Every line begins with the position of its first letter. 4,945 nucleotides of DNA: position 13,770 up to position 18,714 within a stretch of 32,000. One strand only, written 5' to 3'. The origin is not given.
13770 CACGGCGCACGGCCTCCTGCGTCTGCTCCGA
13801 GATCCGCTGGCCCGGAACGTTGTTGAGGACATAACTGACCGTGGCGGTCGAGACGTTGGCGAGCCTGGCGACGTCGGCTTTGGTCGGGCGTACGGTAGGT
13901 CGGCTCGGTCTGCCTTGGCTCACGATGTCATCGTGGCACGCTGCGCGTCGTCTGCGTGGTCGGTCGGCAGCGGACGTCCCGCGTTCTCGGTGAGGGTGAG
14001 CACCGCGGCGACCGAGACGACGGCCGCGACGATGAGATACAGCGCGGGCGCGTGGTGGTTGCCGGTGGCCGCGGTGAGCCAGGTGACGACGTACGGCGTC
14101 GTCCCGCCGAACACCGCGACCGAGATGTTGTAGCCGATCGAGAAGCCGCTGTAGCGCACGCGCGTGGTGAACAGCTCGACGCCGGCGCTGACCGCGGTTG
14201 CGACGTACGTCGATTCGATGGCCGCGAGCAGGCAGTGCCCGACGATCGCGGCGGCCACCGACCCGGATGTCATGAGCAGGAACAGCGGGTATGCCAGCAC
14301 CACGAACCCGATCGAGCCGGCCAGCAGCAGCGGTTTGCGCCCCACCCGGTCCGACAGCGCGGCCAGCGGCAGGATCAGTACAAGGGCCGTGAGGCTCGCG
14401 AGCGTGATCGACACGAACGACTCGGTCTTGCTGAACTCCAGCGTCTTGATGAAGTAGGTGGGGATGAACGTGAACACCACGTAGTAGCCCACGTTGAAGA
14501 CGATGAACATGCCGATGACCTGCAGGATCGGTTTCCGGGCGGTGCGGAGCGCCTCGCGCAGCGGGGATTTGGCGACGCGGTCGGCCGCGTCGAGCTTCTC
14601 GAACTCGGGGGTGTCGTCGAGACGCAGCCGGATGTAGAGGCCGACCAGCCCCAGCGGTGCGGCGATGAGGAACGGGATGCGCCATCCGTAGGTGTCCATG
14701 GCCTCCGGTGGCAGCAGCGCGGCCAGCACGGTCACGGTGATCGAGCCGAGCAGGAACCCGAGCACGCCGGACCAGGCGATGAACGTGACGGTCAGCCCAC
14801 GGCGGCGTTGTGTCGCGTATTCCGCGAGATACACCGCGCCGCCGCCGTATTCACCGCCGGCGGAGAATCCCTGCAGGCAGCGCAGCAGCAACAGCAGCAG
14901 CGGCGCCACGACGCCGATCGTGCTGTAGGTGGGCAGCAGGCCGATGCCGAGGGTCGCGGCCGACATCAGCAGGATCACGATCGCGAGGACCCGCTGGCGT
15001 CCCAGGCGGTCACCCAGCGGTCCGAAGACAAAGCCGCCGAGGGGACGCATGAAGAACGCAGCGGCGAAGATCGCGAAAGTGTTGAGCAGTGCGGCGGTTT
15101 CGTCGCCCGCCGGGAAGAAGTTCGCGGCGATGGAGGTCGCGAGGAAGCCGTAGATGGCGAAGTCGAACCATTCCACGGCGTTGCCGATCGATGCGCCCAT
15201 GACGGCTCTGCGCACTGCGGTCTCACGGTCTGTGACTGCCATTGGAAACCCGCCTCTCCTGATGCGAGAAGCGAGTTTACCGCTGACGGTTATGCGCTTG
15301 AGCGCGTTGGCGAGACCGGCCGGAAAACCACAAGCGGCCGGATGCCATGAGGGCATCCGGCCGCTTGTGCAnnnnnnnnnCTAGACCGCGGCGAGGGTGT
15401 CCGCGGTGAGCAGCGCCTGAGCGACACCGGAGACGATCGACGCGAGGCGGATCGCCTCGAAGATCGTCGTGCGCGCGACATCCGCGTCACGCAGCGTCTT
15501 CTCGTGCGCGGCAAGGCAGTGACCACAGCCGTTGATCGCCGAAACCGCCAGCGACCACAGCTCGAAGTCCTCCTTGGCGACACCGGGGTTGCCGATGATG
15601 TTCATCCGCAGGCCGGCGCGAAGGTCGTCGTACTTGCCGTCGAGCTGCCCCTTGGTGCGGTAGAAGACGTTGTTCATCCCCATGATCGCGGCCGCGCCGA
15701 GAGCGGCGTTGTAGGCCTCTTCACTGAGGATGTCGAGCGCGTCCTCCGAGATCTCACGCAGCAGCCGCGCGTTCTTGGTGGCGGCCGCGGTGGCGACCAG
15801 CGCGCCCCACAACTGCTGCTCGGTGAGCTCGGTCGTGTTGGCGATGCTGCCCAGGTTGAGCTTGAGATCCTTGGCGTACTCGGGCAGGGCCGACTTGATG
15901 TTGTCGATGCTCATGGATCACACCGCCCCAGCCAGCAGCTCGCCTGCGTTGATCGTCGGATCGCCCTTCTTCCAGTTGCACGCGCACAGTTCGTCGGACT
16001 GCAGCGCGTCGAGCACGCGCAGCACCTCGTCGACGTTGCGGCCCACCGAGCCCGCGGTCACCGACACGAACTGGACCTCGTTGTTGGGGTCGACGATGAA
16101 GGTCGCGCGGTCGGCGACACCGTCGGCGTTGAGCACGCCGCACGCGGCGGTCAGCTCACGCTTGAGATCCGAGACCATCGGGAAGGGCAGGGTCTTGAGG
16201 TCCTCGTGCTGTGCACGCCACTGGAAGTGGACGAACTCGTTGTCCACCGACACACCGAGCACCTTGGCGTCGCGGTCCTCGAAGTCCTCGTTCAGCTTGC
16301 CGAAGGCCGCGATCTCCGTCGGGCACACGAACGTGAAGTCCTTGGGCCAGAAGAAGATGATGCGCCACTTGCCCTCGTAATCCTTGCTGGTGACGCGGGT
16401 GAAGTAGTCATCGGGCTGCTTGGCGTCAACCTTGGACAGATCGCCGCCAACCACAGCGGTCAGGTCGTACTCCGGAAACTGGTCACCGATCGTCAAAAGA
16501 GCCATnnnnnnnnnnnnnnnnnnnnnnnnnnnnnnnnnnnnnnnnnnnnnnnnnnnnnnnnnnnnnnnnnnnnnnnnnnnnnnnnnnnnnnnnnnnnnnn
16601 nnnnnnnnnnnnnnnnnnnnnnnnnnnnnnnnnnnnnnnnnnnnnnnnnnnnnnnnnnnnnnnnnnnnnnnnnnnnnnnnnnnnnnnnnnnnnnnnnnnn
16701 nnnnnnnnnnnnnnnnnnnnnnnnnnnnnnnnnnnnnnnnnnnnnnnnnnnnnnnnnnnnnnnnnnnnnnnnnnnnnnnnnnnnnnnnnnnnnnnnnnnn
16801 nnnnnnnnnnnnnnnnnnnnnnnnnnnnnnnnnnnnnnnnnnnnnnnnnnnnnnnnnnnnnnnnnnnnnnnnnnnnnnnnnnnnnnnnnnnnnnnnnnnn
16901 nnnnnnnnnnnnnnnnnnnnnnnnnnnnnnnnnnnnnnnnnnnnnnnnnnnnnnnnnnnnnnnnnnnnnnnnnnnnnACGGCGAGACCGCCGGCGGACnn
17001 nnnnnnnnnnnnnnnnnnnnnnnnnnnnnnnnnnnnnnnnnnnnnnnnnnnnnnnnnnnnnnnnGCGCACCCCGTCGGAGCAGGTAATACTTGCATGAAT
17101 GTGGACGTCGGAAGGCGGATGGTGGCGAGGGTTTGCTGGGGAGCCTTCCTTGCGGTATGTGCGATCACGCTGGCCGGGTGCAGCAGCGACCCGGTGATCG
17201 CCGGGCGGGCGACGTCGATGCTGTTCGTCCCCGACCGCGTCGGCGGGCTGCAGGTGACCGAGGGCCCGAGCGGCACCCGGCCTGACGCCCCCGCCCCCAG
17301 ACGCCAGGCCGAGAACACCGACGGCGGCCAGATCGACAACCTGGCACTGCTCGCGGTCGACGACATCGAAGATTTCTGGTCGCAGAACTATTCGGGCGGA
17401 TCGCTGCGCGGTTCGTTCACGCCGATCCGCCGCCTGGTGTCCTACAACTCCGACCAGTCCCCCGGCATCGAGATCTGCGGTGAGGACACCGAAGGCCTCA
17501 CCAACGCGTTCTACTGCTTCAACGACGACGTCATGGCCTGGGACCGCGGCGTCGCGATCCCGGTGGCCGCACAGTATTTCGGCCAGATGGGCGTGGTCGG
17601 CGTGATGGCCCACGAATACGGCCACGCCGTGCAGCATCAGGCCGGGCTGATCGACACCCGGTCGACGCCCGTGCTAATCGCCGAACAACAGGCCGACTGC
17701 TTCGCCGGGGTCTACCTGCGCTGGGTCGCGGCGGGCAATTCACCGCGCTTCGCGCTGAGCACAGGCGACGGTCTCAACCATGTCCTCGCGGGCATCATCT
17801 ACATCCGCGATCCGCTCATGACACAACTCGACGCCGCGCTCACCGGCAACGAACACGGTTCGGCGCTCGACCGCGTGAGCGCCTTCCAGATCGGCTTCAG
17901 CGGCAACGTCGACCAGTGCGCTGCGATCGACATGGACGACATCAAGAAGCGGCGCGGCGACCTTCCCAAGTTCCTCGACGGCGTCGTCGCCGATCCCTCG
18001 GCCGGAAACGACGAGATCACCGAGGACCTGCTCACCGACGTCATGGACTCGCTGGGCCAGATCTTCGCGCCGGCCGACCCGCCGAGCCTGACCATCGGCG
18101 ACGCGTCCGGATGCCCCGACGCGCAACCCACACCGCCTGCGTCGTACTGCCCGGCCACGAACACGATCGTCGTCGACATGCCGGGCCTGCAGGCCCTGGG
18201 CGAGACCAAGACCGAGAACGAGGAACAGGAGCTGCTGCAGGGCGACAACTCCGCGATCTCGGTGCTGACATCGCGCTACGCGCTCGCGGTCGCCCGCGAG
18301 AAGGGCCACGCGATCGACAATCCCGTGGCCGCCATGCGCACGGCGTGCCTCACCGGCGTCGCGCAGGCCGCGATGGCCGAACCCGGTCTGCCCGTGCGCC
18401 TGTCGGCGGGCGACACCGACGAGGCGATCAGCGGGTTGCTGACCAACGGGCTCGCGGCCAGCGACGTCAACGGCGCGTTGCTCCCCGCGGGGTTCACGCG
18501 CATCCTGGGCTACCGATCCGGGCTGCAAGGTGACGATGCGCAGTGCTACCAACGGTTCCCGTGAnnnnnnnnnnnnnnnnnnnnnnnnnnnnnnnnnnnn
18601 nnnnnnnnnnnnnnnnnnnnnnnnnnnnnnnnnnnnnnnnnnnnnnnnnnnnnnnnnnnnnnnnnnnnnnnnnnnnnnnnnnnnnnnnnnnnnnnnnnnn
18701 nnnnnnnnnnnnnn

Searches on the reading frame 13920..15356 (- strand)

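Call 16: search_protein_families(library=pfam, proteins=[window:13920-15356:-], max_evalue=0.01)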
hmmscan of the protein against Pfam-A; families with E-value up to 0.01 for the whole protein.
window:13920-15356:- (478 aa): 3 families
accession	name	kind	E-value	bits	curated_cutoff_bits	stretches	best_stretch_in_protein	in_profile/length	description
PF07690.21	MFS_1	-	6.5e-39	134.2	33.4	2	57-403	3-332/347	Major Facilitator Superfamily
PF00083.30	Sugar_tr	-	7.1e-39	134.4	22.3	2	54-252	4-197/452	Sugar (and other) transporter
PF01306.25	LacY_symp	-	0.00042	19.7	24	1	284-412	17-145/413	LacY proton/sugar symporter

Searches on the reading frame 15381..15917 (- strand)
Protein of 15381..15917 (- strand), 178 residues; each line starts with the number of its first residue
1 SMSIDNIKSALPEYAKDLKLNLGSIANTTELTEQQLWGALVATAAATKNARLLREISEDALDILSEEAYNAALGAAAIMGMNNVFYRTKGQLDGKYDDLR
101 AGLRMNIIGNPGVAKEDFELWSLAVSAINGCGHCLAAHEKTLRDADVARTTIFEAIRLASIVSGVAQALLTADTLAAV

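Call 59: search_protein_families(library=pfam, proteins=[window:15381-15917:-], max_evalue=0.001)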
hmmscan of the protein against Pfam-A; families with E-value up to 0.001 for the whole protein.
window:15381-15917:- (178 aa): 1 family
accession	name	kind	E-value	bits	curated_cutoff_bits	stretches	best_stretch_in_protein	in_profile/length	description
PF02627.25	CMD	-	8.4e-13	48.6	23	1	98-169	5-76/84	Carboxymuconolactone decarboxylase family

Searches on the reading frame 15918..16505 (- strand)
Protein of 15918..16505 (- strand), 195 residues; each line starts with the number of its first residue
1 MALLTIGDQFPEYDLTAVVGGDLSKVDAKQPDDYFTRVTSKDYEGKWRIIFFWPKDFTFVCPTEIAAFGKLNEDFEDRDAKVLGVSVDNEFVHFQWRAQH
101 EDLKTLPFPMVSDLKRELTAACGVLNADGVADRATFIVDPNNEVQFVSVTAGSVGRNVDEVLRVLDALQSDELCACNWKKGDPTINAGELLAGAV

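Call 59: search_protein_families(library=pfam, proteins=[window:15918-16505:-], max_evalue=0.001)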
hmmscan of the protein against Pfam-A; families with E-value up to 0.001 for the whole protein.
window:15918-16505:- (195 aa): 2 families
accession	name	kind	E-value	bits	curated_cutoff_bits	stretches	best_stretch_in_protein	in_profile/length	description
PF00578.27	AhpC-TSA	-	1.5e-35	122.3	26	1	27-146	7-123/124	AhpC/TSA family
PF08534.16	Redoxin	-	2.3e-14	53.9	26.6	1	31-159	12-142/148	Redoxin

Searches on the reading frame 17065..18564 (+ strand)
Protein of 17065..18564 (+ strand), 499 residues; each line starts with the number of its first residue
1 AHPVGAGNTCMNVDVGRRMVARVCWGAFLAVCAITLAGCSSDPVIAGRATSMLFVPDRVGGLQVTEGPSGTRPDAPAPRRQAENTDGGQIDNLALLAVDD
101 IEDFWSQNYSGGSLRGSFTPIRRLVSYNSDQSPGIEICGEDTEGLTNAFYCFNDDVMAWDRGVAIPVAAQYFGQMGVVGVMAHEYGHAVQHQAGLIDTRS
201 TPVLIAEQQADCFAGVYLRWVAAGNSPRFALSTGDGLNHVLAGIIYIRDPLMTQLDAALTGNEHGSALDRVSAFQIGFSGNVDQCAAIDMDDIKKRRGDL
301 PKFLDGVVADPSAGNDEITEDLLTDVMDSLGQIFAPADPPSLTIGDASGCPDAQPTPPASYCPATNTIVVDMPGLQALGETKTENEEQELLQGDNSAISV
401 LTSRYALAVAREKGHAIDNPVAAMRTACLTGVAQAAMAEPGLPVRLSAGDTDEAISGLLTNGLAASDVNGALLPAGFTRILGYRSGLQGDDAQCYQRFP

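Call 59: search_protein_families(library=pfam, proteins=[window:17065-18564:+], max_evalue=0.001)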
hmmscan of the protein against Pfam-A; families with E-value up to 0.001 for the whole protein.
window:17065-18564:+ (499 aa): 1 family
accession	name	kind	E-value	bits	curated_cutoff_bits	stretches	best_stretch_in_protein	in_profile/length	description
PF04228.19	Zn_peptidase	-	4.1e-09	36.8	23.2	1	81-286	77-288/290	Putative neutral zinc metallopeptidase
